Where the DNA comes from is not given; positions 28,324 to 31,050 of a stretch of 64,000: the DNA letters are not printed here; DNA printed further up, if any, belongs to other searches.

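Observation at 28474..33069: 1531-aa lipoprotein joining a catalytically degenerate M28-like domain to a MacB/FtsX-type permease, with no partner ATPase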

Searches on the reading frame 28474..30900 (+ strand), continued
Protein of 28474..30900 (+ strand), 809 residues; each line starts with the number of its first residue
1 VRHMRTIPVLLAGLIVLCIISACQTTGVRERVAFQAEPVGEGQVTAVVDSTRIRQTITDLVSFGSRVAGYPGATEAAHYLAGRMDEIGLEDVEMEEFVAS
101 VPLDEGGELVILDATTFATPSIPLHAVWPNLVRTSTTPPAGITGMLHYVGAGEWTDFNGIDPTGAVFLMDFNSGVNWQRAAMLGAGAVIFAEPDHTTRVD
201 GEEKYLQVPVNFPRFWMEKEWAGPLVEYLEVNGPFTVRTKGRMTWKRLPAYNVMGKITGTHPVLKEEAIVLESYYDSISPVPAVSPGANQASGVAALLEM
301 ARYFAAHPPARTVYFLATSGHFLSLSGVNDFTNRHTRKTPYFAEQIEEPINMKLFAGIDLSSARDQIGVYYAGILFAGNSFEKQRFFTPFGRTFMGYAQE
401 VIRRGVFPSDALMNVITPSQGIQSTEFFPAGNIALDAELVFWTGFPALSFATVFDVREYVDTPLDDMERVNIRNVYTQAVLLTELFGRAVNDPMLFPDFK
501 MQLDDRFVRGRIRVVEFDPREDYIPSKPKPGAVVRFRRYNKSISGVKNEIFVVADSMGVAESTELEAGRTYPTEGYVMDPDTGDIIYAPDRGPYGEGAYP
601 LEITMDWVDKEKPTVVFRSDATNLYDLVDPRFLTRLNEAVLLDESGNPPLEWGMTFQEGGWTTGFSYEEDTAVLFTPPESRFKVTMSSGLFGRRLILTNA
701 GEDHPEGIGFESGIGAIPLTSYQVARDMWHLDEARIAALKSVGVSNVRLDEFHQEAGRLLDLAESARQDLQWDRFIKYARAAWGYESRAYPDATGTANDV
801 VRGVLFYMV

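Call 45: search_protein_families(library=pfam, proteins=[L033:16723-17364:+, L033:18124-19335:+, L020:9297-9863:+, L016:5916-6764:+, L016:6784-7785:+, L016:14405-15670:+, L040:5855-6580:+, L040:6502-7455:+, L040:16862-17899:+, L040:17899-19041:+], max_evalue=0.001)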
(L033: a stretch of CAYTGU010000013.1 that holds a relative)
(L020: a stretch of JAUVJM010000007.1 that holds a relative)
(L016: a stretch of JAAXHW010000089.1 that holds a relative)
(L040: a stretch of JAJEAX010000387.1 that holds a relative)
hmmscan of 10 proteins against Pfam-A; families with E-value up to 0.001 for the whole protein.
L033:16723-17364:+ (214 aa): 1 family
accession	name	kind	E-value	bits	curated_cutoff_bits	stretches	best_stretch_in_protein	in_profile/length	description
PF02687.27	FtsX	-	1.4e-19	70.8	25.5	1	87-205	3-119/120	FtsX-like permease C-terminal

L033:18124-19335:+ (404 aa): 4 families
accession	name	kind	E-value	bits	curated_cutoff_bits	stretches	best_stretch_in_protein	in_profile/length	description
PF00990.26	GGDEF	-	5.9e-48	163.1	23.8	1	242-400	2-161/161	Diguanylate cyclase, GGDEF domain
PF13185.12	GAF_2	-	1.4e-14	54.9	28.6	1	100-226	2-133/136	GAF domain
PF01590.32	GAF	-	1.1e-13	52.3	22.4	1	101-226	1-131/133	GAF domain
PF13492.12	GAF_3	-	4.1e-10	40.6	27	1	101-230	1-129/129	GAF domain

L020:9297-9863:+ (189 aa): 14 families
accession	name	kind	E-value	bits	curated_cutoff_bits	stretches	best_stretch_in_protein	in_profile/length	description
PF07719.23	TPR_2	-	2.3e-17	62.1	27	1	116-142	5-31/34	Tetratricopeptide repeat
PF13431.12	TPR_17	-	1.1e-14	53.8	24.4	2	67-98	2-33/34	Tetratricopeptide repeat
PF13181.12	TPR_8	-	1e-13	50.6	25.7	0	112-142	1-31/34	Tetratricopeptide repeat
PF00515.34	TPR_1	-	1.4e-12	47.2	27.8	0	147-169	2-24/34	Tetratricopeptide repeat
PF13428.12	TPR_14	-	6.9e-12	45.2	23.5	0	147-184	2-39/44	Tetratricopeptide repeat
PF14559.12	TPR_19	-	7.1e-12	45.9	25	1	126-183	5-61/68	Tetratricopeptide repeat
PF13174.12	TPR_6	-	7.4e-12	45.5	26.3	0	116-140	4-28/33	Tetratricopeptide repeat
PF13424.12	TPR_12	-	4.3e-10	40.1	30.1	0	61-107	27-74/77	Tetratricopeptide repeat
PF13414.12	TPR_11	-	1.1e-09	38.2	26.8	0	61-86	11-36/42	TPR repeat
PF13432.12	TPR_16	-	1.4e-09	38.6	32.7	1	116-177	1-62/65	Tetratricopeptide repeat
PF13176.12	TPR_7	-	1.4e-08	34.6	27.9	0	116-141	3-28/36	Tetratricopeptide repeat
PF12895.13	ANAPC3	-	3.1e-08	34.2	27.2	2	61-137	6-81/82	Anaphase-promoting complex, cyclosome, subunit 3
PF13374.12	TPR_10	-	0.00046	20.5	27.5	0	117-140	7-30/42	Tetratricopeptide repeat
PF25063.1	ARM_TT21_C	-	0.00094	19.5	35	0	59-170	36-153/209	Tetratricopeptide repeat protein 21 C-terminal ARM domain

L016:5916-6764:+ (283 aa): 2 families
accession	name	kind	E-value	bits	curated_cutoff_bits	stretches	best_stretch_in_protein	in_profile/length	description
PF00520.37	Ion_trans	-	3.4e-35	121.8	25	1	35-251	1-237/241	Ion transport protein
PF07885.22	Ion_trans_2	-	5.5e-16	58.6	22.5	1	171-247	2-77/79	Ion channel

L016:6784-7785:+ (334 aa): 17 families
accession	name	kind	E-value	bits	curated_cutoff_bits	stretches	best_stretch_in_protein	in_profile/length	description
PF14559.12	TPR_19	-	1.1e-27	96.6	25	4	50-108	9-67/68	Tetratricopeptide repeat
PF13414.12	TPR_11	-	2.8e-24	85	26.8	2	156-186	12-42/42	TPR repeat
PF13431.12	TPR_17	-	6e-20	70.2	24.4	0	229-259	2-32/34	Tetratricopeptide repeat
PF13428.12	TPR_14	-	3.5e-19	67.8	23.5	1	101-143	2-44/44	Tetratricopeptide repeat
PF23914.1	TPR_CcmH_CycH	-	4e-15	56.4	42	1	168-268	46-149/158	Cytochrome c-type biogenesis protein H TPR domain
PF13432.12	TPR_16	-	6.2e-15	55.8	32.7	1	156-205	15-64/65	Tetratricopeptide repeat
PF07719.23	TPR_2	-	8.8e-15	54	27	0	289-320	1-32/34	Tetratricopeptide repeat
PF13181.12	TPR_8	-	1.6e-12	46.9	25.7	0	289-320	1-32/34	Tetratricopeptide repeat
PF13424.12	TPR_12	-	3.3e-12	46.9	30.1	0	156-201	21-74/77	Tetratricopeptide repeat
PF00515.34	TPR_1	-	4.7e-08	33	27.8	0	100-132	1-33/34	Tetratricopeptide repeat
PF14561.12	TPR_20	-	3.1e-07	31.1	25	0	228-267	10-49/90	Tetratricopeptide repeat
PF24575.1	TPR_Slam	-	3.4e-07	31.1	35.2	0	203-263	42-104/104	Surface lipoprotein assembly modifier, N-terminal TPR repeats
PF12895.13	ANAPC3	-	1.6e-06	28.7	27.2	0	186-259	3-75/82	Anaphase-promoting complex, cyclosome, subunit 3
PF13176.12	TPR_7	-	6.3e-06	26.3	27.9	0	177-207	4-36/36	Tetratricopeptide repeat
PF13371.12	TPR_9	-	4.6e-05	23.8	35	0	154-207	11-64/73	Tetratricopeptide repeat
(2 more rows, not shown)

L016:14405-15670:+ (422 aa): 6 families
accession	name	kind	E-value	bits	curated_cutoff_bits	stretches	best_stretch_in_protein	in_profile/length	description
PF01564.23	Spermine_synth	-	2e-55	187.7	22.9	1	195-376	1-179/186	Spermine/spermidine synthase domain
PF02675.21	AdoMet_dc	-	1.2e-40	138.6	25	1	7-113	1-107/107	S-adenosylmethionine decarboxylase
PF17284.7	Spermine_synt_N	-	1.7e-14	53.9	22.1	1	141-192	1-53/53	Spermidine synthase tetramerisation domain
PF08241.18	Methyltransf_11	-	0.00036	21.6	21.2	0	219-324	3-94/95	Methyltransferase domain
PF13649.12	Methyltransf_25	-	0.00041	21.4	27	0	217-321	2-97/97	Methyltransferase domain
PF08242.18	Methyltransf_12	-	0.0009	20.4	30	0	217-322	1-97/98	Methyltransferase domain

L040:5855-6580:+ (242 aa): 3 families
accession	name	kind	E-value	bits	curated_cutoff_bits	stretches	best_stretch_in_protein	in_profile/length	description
PF16576.10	HlyD_D23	-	1.9e-15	57.2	30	1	35-235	18-213/214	Barrel-sandwich domain of CusB or HlyD membrane-fusion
PF13437.12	HlyD_3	-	3.3e-15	57.2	22.2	1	133-220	2-90/106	HlyD family secretion protein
PF13533.13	Biotin_lipoyl_2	-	7.2e-06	26.1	29.8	0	135-150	5-20/32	Biotin-lipoyl like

L040:6502-7455:+ (318 aa): 1 family
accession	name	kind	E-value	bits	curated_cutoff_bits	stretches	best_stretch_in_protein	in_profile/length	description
PF03781.23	FGE-sulfatase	-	3e-60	204.4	23.3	1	89-315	2-254/255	Sulfatase-modifying factor enzyme 1-like domain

L040:16862-17899:+ (346 aa): 7 families
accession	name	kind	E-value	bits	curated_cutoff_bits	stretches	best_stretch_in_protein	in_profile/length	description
PF01370.27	Epimerase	-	2.6e-32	112.6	20.9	1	21-262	2-240/240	NAD dependent epimerase/dehydratase family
PF16363.11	GDP_Man_Dehyd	-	3.3e-24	86.4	27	1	21-254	1-242/332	GDP-mannose 4,6 dehydratase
PF01073.25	3Beta_HSD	-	1.9e-17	63.7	22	1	21-251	1-231/280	3-beta hydroxysteroid dehydrogenase/isomerase family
PF02719.21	Polysacc_synt_2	-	8.3e-10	38.8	20.2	1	21-140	2-127/293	Polysaccharide biosynthesis protein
PF04321.23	RmlD_sub_bind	-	1.6e-06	27.9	27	1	20-177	3-133/287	RmlD substrate binding domain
PF00106.31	adh_short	-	8.1e-05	22.6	26.6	1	19-143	2-138/195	short chain dehydrogenase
PF08659.16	KR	-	0.00024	21.5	22.6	1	20-100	3-92/180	KR domain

L040:17899-19041:+ (381 aa): 2 families
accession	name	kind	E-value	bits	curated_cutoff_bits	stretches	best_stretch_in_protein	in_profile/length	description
PF07969.17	Amidohydro_3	-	1.9e-14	54.5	29.7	2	51-74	2-25/472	Amidohydrolase family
PF01979.26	Amidohydro_1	-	5.5e-10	39.4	25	1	267-346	237-321/345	Amidohydrolase family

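Call 50: search_solved_structures(query=A3, max_evalue=1, show_alignments=1)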
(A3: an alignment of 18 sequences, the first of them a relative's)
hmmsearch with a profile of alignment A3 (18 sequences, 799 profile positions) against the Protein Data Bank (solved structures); distinct sequences matched with E-value up to 1: 0.
